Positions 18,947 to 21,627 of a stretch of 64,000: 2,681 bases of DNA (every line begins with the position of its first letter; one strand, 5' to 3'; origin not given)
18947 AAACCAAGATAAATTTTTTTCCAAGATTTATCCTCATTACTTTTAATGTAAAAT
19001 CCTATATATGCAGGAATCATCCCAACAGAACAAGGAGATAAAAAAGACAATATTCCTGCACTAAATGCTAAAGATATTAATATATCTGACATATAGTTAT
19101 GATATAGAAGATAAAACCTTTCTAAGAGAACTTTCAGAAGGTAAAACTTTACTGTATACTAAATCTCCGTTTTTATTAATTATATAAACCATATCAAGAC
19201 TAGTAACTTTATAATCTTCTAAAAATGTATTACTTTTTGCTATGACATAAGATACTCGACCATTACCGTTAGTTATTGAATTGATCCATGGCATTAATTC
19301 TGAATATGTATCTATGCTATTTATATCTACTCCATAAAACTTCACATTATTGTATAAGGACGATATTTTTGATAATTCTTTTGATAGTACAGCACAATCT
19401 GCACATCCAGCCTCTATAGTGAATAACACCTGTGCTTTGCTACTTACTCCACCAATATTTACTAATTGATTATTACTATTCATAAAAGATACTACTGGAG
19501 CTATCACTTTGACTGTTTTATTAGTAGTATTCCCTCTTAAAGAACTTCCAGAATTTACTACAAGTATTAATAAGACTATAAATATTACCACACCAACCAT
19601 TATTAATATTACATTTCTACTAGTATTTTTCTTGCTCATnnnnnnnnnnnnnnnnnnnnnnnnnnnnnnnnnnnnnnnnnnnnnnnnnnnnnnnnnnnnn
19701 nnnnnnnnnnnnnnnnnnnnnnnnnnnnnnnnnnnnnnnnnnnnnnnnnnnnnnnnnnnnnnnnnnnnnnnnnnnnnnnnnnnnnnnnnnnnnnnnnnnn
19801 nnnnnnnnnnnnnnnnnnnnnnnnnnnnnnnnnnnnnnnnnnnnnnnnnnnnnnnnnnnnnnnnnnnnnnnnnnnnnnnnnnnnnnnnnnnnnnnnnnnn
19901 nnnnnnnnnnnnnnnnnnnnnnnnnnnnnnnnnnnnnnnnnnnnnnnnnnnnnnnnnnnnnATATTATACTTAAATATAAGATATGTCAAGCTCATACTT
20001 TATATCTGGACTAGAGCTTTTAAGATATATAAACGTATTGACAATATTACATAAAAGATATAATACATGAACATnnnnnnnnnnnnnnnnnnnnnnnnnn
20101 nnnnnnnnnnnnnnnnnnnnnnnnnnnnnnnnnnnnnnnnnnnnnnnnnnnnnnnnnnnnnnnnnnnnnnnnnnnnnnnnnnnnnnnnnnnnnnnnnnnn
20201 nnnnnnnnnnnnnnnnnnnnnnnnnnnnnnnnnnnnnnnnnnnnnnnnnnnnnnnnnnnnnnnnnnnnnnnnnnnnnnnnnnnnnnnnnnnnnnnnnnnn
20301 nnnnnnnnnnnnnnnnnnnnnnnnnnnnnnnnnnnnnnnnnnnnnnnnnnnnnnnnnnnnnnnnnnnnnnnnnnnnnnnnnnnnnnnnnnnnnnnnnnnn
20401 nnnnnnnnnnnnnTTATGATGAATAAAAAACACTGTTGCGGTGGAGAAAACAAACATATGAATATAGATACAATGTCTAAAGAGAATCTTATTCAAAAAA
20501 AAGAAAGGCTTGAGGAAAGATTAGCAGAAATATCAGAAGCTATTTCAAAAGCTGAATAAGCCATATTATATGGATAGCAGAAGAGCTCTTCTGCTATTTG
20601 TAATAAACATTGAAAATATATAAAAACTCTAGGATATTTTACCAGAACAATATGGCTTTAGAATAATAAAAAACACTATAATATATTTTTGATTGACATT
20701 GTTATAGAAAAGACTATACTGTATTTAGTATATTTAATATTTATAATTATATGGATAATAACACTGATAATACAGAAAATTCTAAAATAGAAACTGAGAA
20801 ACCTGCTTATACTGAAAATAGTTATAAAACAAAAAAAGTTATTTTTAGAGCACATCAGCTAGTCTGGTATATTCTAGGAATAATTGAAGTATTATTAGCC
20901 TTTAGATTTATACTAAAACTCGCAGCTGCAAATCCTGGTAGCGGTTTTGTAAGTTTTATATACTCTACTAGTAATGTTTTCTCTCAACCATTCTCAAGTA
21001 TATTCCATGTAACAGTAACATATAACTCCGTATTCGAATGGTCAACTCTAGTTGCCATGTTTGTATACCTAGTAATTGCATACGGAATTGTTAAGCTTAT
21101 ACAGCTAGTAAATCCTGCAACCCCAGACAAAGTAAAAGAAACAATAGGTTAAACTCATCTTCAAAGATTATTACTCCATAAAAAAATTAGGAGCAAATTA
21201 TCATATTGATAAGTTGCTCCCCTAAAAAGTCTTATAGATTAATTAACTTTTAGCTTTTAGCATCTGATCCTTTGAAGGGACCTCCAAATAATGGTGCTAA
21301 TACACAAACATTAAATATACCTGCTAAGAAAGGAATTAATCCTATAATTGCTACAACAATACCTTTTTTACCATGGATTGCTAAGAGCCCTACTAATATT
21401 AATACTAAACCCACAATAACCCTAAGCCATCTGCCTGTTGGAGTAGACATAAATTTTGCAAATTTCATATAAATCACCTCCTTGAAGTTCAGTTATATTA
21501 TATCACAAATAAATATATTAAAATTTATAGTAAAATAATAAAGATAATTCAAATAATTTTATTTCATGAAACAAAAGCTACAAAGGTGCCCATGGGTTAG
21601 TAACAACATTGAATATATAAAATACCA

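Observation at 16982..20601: Non-canonical mercury/thiophilic-metal resistance island: ArsR - Trx-like - CcdA - MerA-like operon with a divergent CadC-like ArsR and a small HCCGG peptide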

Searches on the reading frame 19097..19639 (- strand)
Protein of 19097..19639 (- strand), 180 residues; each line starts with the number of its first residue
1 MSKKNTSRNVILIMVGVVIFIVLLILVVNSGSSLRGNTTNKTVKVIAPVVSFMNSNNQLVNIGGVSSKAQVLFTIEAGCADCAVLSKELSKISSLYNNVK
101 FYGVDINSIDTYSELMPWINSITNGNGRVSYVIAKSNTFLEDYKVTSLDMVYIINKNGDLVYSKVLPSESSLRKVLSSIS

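Call 3: search_protein_families(library=pfam, proteins=[window:19097-19639:-], max_evalue=0.01)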
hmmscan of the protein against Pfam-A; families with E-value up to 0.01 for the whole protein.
window:19097-19639:- (180 aa): 2 families
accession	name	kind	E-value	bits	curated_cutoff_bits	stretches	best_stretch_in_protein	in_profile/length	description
PF13905.12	Thioredoxin_8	-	0.0036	18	27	1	71-159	5-93/94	Thioredoxin-like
PF08534.16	Redoxin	-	0.0086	16.3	26.6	0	47-172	6-144/148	Redoxin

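Call 4: search_protein_families(library=ncbifam, proteins=[window:19097-19639:-], max_evalue=0.01)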
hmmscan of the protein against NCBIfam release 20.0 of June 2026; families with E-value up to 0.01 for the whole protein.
window:19097-19639:- (180 aa): 2 families
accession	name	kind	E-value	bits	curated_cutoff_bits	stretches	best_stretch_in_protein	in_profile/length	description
NF002854.0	PRK03147.1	subfamily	8.9e-06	25.7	170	1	20-161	11-153/176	thiol-disulfide oxidoreductase ResA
NF045827.1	perox_SUH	exception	0.00097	18.6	298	1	34-111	13-86/178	thiol peroxidase Prx-SUH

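Call 35: search_dna_similar(query=window:19097-19639:-, collection=plasmids, mode=protein, max_evalue=1, max_rows=15)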
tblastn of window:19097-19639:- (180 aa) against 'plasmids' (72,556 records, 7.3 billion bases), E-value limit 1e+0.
Records with a match: 7; places in all: 9; records where one place covers at least 80% of the query: 0.
Best place of each record, by identity: <60% 7.
By first word of the organism name: Streptomyces 2; Paenibacillus 1; Mycobacterium 1; Mycolicibacterium 1; Bacillus 1; Rhodococcus 1.
By predicted mobility (MOB-suite, as given by PLSDB): non-mobilizable 3; mobilizable 3; conjugative 1.
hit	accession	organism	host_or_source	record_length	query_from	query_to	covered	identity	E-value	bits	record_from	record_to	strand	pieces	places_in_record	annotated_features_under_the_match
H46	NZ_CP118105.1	Paenibacillus urinalis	Homo sapiens,blood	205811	73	176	58%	28.8%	2e-2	42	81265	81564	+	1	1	none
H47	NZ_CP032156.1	Mycobacterium sp. ELW1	whole organism,Stream sediment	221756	58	180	68%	23.4%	1e-4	49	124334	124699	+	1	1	thioredoxin family protein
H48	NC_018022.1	Mycolicibacterium chubuense NBB4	-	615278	58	180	68%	23.4%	1e-4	49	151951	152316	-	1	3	thioredoxin family protein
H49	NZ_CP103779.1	Bacillus toyonensis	cell culture,Commercial plant nursery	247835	35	161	71%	22.3%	5e-1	38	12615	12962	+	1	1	thioredoxin-like domain-containing protein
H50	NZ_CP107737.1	Streptomyces longwoodensis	-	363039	71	176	59%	21.8%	5e-3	44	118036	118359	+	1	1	thioredoxin-like domain-containing protein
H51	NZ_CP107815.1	Streptomyces longwoodensis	-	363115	71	176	59%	21.8%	5e-3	44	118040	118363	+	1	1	thioredoxin-like domain-containing protein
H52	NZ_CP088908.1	Rhodococcus qingshengii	cell culture,forest soil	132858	66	161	53%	21.6%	2e-1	39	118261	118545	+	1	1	TlpA disulfide reductase family protein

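Call 36: get_annotated_region(hit=H47, flank=4000)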
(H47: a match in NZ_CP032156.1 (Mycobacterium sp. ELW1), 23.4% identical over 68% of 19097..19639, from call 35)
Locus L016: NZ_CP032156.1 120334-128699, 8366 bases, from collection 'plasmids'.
description: Mycobacterium sp. ELW1 plasmid pELW1-1, complete sequence
organism: Mycobacterium sp. ELW1 (NCBI taxid 1547487)
taxonomy: Bacteria; Actinomycetota; Actinomycetes; Mycobacteriales; Mycobacteriaceae; Mycobacterium; Mycobacterium sp. ELW1
host: -; source: whole organism,Stream sediment; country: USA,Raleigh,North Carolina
typing (MOB-suite, as given by PLSDB): mobilizable; replicon rep_cluster_1586; relaxase MOBF
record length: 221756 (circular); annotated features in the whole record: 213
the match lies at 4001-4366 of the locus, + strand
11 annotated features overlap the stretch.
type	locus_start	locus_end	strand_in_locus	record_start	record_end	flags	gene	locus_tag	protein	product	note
CDS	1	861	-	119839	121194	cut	-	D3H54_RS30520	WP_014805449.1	NAD(P)/FAD-dependent oxidoreductase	-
CDS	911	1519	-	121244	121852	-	merB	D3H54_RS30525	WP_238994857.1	organomercurial lyase MerB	GO:0018942 - organometal metabolic process [Evidence IEA]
CDS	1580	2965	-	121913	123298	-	merA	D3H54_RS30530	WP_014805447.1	mercury(II) reductase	-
CDS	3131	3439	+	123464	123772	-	-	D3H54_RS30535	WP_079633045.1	metalloregulator ArsR/SmtB family transcription factor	GO:0006355 - regulation of DNA-templated transcription [Evidence IEA]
CDS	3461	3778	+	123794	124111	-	-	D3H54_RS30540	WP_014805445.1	hypothetical protein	-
CDS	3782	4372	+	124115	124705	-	-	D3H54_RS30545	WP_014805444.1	thioredoxin family protein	-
CDS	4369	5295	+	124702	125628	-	-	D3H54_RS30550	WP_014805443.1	cytochrome c biogenesis protein CcdA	GO:0017004 - cytochrome complex assembly [Evidence IEA]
CDS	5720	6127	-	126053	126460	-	-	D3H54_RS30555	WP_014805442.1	heavy metal-responsive transcriptional regulator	-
CDS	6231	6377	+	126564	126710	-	-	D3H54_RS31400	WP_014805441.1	hypothetical protein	-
CDS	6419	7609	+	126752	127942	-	-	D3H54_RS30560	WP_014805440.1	MFS transporter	GO:0055085 - transmembrane transport [Evidence IEA]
CDS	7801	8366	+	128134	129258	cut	-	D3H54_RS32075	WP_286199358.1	hypothetical protein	-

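Call 37: get_annotated_region(hit=H50, flank=4000)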
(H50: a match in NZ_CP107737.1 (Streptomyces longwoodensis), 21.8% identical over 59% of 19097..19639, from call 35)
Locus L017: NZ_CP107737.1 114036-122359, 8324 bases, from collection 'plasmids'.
description: Streptomyces longwoodensis strain NBC 00630 plasmid unnamed2, complete sequence
organism: Streptomyces longwoodensis (NCBI taxid 68231)
taxonomy: Bacteria; Actinomycetota; Actinomycetes; Kitasatosporales; Streptomycetaceae; Streptomyces; Streptomyces longwoodensis
host: -; source: -; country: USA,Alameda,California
typing (MOB-suite, as given by PLSDB): non-mobilizable
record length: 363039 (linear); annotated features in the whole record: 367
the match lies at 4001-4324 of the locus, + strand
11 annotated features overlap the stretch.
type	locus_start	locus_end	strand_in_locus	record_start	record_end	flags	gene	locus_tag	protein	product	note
CDS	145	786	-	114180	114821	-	merB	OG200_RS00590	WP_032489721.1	organomercurial lyase MerB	GO:0018942 - organometal metabolic process [Evidence IEA]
CDS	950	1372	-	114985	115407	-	-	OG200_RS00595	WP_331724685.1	MerR family transcriptional regulator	GO:0006355 - regulation of DNA-templated transcription [Evidence IEA]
CDS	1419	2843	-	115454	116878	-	merA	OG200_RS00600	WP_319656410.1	mercury(II) reductase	-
CDS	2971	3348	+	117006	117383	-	-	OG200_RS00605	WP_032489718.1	metalloregulator ArsR/SmtB family transcription factor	GO:0006355 - regulation of DNA-templated transcription [Evidence IEA]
CDS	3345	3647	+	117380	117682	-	-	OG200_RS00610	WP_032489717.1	hypothetical protein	-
CDS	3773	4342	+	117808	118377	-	-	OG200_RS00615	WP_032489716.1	thioredoxin-like domain-containing protein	-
CDS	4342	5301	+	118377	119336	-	-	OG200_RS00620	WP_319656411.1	cytochrome c biogenesis protein CcdA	GO:0017004 - cytochrome complex assembly [Evidence IEA]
CDS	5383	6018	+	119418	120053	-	-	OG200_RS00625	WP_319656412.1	vitamin K epoxide reductase family protein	-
CDS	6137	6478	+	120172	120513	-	-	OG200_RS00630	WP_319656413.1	hypothetical protein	-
CDS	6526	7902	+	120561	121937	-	-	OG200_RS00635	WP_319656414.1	mercuric reductase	-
CDS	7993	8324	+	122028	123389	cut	-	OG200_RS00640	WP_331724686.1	NAD(P)/FAD-dependent oxidoreductase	-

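Call 47: find_homologous_proteins(query=window:19097-19639:-, max_evalue=0.001)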
Query window:19097-19639:- (180 aa): 5 proteins with E <= 0.001 among 217 candidates.
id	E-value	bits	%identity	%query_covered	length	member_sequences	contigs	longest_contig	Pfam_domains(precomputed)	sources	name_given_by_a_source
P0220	8.8e-104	362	100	100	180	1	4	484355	-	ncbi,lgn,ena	-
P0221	6.3e-84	298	81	100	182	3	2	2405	-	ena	-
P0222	6.8e-73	262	71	100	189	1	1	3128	-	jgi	-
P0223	2.3e-53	198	60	92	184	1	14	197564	-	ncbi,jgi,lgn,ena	jgi:thiol-disulfide isomerase/thioredoxin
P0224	8.5e-52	193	63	83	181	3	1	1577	-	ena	-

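Call 48: search_protein_families(library=pfam, proteins=[L016:3461-3778:+, L016:3782-4372:+], max_evalue=0.01)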
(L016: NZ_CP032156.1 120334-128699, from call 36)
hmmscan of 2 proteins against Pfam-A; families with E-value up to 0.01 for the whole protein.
L016:3461-3778:+ (105 aa): 0 families

L016:3782-4372:+ (196 aa): 4 families
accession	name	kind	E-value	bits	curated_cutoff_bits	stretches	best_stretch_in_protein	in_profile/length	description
PF13905.12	Thioredoxin_8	-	2.9e-11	44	27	1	85-174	3-93/94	Thioredoxin-like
PF00578.27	AhpC-TSA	-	0.00019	21.8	26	1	67-173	7-119/124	AhpC/TSA family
PF08534.16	Redoxin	-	0.0048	17.1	26.6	1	79-183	24-136/148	Redoxin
PF13098.12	Thioredoxin_2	-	0.0054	17.5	27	1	83-178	5-90/104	Thioredoxin-like domain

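Call 61: predict_structure(alignment_id=A3)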
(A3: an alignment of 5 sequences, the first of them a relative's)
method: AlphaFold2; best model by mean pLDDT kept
length: 180 residues; sequences in the alignment: 5
mean_pLDDT: 45.8   pTM: 0.31
mean pLDDT of the five models: 45.8, 45.7, 44.8, 40.2, 40.2
residues with pLDDT >= 90: 0; 70-90: 16; 50-70: 30; < 50: 134
segments of 3 or more residues with pLDDT < 50: 31-60, 63-69, 75-88, 92-99, 107-114, 117-180
pLDDT, mean of each block of 10 residues (from residue 1): 56 81 72 33 36 45 49 46 47 47 48 49 38 31 27 40 39 40
secondary structure, 60 per line:
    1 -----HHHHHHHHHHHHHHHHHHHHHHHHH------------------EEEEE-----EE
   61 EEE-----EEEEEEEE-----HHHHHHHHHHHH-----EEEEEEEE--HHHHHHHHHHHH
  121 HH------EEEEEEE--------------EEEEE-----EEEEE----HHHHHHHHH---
elements in order: H6-30 E49-53 E59-63 E69-76 H82-93 E99-106 H109-122 E129-135 E150-154 E160-164 H169-177

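Call 62: search_solved_structures(query=A2, max_evalue=1, show_alignments=2)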
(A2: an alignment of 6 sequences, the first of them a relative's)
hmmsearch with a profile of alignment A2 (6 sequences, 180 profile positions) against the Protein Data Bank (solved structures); distinct sequences matched with E-value up to 1: 40.
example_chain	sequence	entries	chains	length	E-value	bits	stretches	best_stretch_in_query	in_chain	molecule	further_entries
3ha9_A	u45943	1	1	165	3.9e-06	29.8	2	133-178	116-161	uncharacterized Thioredoxin-like protein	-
9edl_A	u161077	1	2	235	0.00027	23.8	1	29-102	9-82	Conserved hypothetical lipoprotein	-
6g61_A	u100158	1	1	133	0.0021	20.9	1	44-108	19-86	Thioredoxin O1, mitochondrial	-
5nyk_A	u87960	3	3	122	0.0042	19.9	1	68-109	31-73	Thioredoxin-like protein 2.1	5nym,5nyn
5nyl_A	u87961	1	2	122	0.0066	19.3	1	68-109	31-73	Thioredoxin-like protein 2.1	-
9hmf_C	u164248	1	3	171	0.025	17.4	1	77-128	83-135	Lipoprotein, putative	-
3c73_A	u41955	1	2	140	0.026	17.3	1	82-163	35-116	Thiol-disulfide oxidoreductase resA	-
1gh2_A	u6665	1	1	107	0.028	17.3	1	64-109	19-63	THIOREDOXIN-LIKE PROTEIN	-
3c71_A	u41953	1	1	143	0.034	17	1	82-163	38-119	Thiol-disulfide oxidoreductase resA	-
1st9_A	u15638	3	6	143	0.038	16.8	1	82-163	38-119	Thiol-disulfide oxidoreductase resA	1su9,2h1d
2f9s_A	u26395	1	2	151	0.045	16.6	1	82-163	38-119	Thiol-disulfide oxidoreductase resA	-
2h19_A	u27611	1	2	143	0.05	16.4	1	82-163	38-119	Thiol-disulfide oxidoreductase resA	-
8xyw_A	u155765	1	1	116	0.052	16.4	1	65-110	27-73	De novo designed Trx-3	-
7xao_A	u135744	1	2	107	0.053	16.3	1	60-112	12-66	Thioredoxin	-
4nmu_A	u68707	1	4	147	0.061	16.1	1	82-164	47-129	Thiol-disulfide oxidoreductase ResA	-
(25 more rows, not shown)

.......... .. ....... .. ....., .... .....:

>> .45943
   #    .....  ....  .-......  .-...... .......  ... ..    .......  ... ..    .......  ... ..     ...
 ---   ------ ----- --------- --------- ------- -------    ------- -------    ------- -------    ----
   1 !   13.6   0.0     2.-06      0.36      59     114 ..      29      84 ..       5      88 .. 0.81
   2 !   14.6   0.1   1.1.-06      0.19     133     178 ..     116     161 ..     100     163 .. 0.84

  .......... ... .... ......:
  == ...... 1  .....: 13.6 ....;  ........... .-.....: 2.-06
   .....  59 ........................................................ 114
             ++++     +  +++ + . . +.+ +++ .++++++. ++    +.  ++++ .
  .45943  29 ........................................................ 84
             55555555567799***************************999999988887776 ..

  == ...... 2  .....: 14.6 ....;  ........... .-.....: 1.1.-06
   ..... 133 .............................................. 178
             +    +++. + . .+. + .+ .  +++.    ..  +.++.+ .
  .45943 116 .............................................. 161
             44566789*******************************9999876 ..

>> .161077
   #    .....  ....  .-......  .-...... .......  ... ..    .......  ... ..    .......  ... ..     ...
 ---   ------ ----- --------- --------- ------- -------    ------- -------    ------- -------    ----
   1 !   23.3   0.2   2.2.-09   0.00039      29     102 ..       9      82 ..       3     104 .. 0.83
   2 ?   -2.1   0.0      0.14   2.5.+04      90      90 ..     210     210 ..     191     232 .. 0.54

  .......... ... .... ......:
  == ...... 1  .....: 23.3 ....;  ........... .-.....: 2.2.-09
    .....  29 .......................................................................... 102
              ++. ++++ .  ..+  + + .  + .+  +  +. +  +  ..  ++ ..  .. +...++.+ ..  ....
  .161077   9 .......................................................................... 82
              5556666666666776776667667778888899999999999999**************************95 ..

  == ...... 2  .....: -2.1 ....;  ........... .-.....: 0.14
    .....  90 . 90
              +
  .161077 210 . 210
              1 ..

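Call 87: search_protein_representatives(alignment_id=A3)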
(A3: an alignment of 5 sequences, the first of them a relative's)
Query: 5 sequences, 182 profile positions. Proteins with E-value up to 0.001 (for the whole library): 52; up to 1e-10: 2; up to 1e-30: 1. The best 52 are listed.
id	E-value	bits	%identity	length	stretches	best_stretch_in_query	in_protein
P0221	2.1e-98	343.6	-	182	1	1-182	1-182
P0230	1.3e-28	116.1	-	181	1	12-181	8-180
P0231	2.4e-10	56.6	-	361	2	28-165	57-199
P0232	1.7e-09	53.8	-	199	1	7-167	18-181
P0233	3.2e-09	52.9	-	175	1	11-179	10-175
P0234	4.5e-09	52.4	-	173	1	10-178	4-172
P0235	7.4e-09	51.7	-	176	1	11-178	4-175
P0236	2.6e-08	49.9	-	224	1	15-180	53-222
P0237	1.6e-07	47.3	-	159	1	67-180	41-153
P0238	5.7e-07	45.5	-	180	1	10-178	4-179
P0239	5.8e-07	45.5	-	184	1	12-179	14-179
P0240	1.6e-06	44.1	-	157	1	74-179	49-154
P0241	3.8e-06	42.9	-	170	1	13-165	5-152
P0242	5.1e-06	42.5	-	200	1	12-170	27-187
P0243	5.5e-06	42.3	-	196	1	71-178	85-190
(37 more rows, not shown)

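Call 92: find_related_loci(query=A12, collection=metagenome_contigs, flank=5000)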
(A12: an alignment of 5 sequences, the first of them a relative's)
Query A12 (173 aa) in metagenome_contigs; peptide patterns used: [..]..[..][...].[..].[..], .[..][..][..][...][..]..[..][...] (x = any residue, [..] = any of these).
169 stretches matched a pattern; 2 encode a relative of the query (tblastn E <= 1e-3); 2 distinct loci.
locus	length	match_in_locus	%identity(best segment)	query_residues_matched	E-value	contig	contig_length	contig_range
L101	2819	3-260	83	88-173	2e-47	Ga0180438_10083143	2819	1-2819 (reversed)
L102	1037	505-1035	40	1-171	2e-46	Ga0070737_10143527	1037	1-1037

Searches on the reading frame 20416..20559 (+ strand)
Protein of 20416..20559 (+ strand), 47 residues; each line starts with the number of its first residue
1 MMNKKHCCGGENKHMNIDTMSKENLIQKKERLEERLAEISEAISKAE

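Call 3: search_protein_families(library=pfam, proteins=[window:20416-20559:+], max_evalue=0.01)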
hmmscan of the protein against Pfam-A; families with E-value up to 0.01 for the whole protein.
window:20416-20559:+ (47 aa): 1 family
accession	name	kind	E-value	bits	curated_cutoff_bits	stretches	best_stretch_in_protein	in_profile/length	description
PF13864.11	Enkurin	-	0.0088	17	23.6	1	15-46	60-88/92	Calmodulin-binding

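Call 4: search_protein_families(library=ncbifam, proteins=[window:20416-20559:+], max_evalue=0.01)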
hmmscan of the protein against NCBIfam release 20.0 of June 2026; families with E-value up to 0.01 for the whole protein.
window:20416-20559:+ (47 aa): 0 families

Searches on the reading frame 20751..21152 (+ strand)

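Call 3: search_protein_families(library=pfam, proteins=[window:20751-21152:+], max_evalue=0.01)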
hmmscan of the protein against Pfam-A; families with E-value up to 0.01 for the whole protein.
window:20751-21152:+ (133 aa): 2 families
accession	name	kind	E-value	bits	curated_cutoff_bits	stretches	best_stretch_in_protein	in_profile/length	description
PF02325.22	YGGT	-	6.9e-05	23.6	27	1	41-110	3-67/70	YGGT family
PF07600.16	DUF1564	-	0.0084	16.3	25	0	14-94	68-154/167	Protein of unknown function (DUF1564)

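Call 4: search_protein_families(library=ncbifam, proteins=[window:20751-21152:+], max_evalue=0.01)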
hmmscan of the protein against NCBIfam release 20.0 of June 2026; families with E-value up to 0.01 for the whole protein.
window:20751-21152:+ (133 aa): 0 families

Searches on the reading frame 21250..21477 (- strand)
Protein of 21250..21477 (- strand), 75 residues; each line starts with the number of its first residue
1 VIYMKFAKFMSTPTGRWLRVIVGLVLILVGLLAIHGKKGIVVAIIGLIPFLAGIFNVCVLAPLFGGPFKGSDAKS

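Call 3: search_protein_families(library=pfam, proteins=[window:21250-21477:-], max_evalue=0.01)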
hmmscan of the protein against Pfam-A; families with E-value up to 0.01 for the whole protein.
window:21250-21477:- (75 aa): 2 families
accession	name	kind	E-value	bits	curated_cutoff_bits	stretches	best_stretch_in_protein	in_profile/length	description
PF11127.14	YgaP-like_TM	-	1.7e-10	41.3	25.3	1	14-65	8-59/66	Inner membrane protein YgaP-like, transmembrane domain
PF06724.16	DUF1206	-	0.00014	22.3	26.2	1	6-33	36-63/70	Domain of Unknown Function (DUF1206)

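Call 4: search_protein_families(library=ncbifam, proteins=[window:21250-21477:-], max_evalue=0.01)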
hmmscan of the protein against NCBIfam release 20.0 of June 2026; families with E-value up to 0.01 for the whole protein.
window:21250-21477:- (75 aa): 0 families
